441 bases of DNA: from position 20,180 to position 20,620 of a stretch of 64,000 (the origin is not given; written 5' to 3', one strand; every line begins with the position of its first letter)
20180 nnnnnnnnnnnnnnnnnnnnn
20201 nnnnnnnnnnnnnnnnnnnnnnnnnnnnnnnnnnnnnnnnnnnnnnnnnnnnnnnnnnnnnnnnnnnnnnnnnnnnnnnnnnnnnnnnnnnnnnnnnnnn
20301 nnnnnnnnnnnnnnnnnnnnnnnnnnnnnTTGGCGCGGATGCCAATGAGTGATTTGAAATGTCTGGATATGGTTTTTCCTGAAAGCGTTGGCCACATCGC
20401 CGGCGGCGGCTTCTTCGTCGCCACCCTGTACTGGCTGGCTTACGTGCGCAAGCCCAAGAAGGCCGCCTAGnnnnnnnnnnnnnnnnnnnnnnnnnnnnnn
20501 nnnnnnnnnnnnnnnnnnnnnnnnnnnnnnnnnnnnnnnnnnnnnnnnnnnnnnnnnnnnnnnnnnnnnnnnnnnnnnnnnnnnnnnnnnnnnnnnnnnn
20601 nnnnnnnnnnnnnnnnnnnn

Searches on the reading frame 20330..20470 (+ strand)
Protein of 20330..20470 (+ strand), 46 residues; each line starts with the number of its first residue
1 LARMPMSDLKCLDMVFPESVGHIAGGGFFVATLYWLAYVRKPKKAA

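Call 5: search_protein_families(library=pfam, proteins=[window:20330-20470:+], max_evalue=0.01)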
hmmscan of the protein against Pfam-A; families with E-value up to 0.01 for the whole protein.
window:20330-20470:+ (46 aa): 0 families

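Call 76: list_cluster_members(proteins=[window:20330-20467:+, window:20339-20467:+, window:20345-20467:+])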
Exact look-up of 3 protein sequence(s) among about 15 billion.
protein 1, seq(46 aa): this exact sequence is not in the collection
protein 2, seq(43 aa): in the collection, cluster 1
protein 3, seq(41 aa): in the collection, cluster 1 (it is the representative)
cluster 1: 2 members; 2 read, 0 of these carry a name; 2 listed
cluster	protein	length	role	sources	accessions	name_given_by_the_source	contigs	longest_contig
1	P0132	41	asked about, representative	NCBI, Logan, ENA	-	-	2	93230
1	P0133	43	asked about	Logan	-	-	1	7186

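Call 77: find_homologous_proteins(query=P0132, max_evalue=0.01)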
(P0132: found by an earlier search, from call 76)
Query P0132 (41 aa): 2 proteins with E <= 0.01 among 2 candidates.
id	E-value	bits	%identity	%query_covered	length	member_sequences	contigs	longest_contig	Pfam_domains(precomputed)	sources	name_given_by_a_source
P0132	1.4e-20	88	100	100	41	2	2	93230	-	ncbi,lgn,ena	-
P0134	2.2e-7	48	77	73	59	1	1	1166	PF01226.24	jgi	-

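Call 79: search_protein_families(library=pfam, proteins=[window:20330-20467:+, P0134], max_evalue=10)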
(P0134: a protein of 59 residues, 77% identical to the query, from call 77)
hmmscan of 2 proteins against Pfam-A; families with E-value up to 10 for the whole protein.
seq(46 aa): 1 family
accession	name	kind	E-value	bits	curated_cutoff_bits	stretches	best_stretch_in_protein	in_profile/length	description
PF01226.23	Form_Nir_trans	-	0.12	12.2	34.6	1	13-36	217-240/240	Formate/nitrite transporter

P0134 (59 aa): 1 family
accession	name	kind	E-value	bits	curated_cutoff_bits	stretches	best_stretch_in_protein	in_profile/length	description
PF01226.23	Form_Nir_trans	-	2.1e-09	37.6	34.6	1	12-49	208-240/240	Formate/nitrite transporter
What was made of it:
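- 20330..20470 (+): Remnant of the 3' end of a formate/nitrite transporter (FNT/FocA-type) gene, not a small-peptide gene. Only about the last 26-30 codons are homologous. The match is to Pfam profile positions 217-240 of 240 (call 79).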
